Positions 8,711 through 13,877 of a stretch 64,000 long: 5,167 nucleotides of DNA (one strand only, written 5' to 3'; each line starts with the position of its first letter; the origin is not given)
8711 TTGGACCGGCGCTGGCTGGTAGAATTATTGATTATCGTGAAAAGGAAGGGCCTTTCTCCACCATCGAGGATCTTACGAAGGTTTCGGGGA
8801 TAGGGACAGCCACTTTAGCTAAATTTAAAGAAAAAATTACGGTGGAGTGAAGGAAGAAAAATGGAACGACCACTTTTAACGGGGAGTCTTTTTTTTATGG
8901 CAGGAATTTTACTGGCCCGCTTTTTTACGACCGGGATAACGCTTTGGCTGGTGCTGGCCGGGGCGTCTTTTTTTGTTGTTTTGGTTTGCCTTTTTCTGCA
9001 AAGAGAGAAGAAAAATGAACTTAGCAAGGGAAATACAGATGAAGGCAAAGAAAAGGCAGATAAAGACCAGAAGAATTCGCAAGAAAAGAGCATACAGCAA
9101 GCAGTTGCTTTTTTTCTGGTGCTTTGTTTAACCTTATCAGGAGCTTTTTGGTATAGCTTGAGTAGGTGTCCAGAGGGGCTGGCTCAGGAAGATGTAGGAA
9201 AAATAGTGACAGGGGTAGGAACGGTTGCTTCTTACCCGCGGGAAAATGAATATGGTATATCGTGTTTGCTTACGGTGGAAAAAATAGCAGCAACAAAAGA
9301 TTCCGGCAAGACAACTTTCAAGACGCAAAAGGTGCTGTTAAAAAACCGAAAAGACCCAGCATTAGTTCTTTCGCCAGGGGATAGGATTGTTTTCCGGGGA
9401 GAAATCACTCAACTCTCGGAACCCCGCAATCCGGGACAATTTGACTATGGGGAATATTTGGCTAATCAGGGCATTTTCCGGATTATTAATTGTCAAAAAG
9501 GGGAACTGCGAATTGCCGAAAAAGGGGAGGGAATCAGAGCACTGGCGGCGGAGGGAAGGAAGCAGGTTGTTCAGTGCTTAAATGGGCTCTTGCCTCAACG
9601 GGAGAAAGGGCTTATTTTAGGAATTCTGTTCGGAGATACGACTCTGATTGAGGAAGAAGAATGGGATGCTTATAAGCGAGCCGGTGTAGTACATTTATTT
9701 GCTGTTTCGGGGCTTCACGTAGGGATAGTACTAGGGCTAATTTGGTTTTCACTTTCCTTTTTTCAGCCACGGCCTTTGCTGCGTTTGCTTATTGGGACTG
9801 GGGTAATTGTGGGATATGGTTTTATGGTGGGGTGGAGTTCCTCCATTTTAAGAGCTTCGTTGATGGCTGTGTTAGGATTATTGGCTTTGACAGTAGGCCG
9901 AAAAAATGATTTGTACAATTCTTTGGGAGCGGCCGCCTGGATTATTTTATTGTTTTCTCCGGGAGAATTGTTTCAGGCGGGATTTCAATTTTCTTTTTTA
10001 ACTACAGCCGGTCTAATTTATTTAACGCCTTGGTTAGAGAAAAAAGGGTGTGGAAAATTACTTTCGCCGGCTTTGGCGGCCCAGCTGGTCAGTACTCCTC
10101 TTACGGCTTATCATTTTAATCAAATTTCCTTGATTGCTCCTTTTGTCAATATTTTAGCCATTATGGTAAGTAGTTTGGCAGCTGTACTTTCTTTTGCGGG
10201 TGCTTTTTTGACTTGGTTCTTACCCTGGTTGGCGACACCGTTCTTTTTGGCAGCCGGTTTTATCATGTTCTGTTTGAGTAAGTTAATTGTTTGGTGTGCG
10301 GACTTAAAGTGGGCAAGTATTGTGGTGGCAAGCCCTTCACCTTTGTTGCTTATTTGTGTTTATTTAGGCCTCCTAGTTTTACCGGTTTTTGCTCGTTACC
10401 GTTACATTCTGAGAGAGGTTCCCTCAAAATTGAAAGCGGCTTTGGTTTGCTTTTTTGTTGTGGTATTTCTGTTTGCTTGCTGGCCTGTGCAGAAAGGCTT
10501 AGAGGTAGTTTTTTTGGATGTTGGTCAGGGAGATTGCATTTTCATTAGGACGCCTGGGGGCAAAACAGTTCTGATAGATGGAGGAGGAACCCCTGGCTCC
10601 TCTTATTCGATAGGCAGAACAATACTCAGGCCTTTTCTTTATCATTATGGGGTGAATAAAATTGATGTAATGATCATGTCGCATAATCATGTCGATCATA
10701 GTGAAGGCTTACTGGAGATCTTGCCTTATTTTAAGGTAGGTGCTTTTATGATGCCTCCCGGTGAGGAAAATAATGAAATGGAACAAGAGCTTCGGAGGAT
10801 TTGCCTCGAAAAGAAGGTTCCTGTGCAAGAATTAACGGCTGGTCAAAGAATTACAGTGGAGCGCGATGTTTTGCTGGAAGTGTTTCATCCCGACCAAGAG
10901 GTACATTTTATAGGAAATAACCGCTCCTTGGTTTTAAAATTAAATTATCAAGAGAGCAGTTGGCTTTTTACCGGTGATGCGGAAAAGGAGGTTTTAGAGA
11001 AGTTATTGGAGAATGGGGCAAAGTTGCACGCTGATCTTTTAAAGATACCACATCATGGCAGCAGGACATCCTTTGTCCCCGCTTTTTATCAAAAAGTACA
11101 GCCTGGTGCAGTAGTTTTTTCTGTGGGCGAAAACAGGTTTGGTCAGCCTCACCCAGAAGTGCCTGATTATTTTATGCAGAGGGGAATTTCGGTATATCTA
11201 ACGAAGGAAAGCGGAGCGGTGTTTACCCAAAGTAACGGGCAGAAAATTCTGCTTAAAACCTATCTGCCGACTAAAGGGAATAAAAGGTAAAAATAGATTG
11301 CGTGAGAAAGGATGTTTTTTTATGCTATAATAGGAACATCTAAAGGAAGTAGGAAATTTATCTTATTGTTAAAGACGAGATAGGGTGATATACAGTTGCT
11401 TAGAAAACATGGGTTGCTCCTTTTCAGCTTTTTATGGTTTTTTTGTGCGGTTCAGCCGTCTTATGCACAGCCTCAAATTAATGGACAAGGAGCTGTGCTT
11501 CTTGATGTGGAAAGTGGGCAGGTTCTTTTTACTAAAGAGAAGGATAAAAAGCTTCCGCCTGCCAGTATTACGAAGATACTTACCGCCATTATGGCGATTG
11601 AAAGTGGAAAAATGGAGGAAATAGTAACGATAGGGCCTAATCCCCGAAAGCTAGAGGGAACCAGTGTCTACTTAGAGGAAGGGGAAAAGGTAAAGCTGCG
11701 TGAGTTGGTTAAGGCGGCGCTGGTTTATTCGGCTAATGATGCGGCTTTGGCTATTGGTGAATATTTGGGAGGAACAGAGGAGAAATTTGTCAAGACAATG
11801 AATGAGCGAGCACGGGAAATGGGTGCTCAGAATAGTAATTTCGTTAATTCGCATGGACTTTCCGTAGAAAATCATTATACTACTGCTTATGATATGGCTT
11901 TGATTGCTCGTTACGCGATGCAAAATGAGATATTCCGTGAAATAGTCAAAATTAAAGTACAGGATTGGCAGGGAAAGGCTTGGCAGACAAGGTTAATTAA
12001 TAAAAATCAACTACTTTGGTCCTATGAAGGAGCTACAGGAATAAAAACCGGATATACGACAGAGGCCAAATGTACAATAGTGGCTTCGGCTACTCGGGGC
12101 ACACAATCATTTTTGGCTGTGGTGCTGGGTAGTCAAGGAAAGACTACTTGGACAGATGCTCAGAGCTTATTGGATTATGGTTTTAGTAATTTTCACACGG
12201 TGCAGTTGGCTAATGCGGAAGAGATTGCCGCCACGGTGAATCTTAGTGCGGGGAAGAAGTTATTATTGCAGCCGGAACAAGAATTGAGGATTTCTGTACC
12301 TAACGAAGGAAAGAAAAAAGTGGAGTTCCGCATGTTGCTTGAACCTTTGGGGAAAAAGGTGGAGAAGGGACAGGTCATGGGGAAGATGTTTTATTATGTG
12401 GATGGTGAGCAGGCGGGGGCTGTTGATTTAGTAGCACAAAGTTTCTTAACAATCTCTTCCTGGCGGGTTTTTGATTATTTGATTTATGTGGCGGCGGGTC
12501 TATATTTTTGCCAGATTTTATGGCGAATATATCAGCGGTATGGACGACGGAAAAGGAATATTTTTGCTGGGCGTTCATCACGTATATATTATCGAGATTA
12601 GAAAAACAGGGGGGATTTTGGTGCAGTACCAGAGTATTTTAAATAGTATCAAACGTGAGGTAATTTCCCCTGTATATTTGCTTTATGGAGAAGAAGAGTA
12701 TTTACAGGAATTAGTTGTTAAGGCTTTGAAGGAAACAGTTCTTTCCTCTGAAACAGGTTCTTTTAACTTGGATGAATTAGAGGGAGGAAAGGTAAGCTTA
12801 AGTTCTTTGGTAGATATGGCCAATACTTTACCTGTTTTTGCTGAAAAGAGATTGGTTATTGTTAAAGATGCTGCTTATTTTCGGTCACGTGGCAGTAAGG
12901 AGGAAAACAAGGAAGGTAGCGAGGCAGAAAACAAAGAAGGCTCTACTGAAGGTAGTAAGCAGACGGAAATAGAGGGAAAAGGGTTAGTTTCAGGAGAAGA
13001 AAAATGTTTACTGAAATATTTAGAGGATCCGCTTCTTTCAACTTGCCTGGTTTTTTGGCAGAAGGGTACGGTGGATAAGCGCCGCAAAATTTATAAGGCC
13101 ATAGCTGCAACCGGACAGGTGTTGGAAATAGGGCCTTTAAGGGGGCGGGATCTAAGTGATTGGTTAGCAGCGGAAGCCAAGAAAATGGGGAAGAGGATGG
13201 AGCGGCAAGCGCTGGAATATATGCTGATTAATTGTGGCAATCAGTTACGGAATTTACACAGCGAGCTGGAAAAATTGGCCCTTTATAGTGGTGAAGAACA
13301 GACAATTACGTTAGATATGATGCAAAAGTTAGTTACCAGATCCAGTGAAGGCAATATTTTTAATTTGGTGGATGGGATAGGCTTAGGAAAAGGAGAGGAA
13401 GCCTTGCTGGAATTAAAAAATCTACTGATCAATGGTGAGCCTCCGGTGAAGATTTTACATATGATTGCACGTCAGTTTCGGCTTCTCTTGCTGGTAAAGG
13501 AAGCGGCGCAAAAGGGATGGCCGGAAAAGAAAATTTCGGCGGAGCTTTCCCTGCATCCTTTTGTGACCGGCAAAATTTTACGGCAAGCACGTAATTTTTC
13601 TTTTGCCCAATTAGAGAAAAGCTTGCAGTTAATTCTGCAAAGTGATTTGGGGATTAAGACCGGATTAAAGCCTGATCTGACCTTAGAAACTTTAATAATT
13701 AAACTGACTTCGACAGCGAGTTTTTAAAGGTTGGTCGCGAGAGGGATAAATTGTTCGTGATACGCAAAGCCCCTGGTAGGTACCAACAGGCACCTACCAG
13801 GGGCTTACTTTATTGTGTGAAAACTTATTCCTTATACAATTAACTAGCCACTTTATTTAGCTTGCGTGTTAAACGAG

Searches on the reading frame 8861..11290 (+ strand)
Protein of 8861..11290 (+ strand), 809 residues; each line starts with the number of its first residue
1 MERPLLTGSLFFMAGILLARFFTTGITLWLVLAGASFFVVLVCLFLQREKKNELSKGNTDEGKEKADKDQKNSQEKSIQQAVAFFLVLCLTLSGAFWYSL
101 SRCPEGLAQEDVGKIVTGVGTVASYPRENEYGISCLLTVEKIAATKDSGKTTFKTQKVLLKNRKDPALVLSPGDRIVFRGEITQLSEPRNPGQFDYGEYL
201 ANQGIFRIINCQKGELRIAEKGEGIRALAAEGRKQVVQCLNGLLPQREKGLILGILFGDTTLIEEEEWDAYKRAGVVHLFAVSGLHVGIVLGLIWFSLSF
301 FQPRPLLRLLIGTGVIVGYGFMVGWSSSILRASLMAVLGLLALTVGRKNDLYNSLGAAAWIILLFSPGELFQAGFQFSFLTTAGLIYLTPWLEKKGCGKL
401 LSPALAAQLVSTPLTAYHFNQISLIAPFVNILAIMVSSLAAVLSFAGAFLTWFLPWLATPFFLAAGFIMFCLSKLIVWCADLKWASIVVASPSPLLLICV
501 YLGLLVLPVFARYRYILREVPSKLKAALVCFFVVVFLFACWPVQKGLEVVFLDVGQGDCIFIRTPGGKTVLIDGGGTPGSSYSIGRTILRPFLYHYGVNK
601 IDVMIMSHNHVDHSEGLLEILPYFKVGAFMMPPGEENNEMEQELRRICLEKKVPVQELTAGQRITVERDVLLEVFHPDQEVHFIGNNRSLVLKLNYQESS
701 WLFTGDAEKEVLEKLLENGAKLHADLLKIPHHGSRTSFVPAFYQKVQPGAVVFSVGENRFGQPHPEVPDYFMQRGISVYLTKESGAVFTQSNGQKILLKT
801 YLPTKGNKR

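Call 63: search_protein_families(library=pfam, proteins=[window:8861-11290:+], max_evalue=0.00001)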
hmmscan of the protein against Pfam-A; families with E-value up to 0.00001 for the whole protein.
window:8861-11290:+ (809 aa): 3 families
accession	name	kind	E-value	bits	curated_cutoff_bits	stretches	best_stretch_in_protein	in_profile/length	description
PF03772.21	Competence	-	4e-62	210.5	23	1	255-509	1-265/270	Competence protein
PF13567.11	DUF4131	-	2.2e-29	102.7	31.6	1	26-215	3-163/165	Domain of unknown function (DUF4131)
PF00753.33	Lactamase_B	-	2.6e-13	50.8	22.7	1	553-742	2-181/196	Metallo-beta-lactamase superfamily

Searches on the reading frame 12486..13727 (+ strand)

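Call 63: search_protein_families(library=pfam, proteins=[window:12486-13727:+], max_evalue=0.00001)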
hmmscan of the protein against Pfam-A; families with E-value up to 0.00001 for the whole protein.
window:12486-13727:+ (413 aa): 2 families
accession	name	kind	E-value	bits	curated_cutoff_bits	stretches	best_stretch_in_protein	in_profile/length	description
PF21694.2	DNA_pol3_delta_C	-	2.1e-31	108.9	27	1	288-407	1-121/121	DNA polymerase III delta subunit, C-terminal domain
PF06144.19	DNA_pol3_delta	-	1e-11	45.3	21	1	64-141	1-77/124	DNA polymerase III, delta subunit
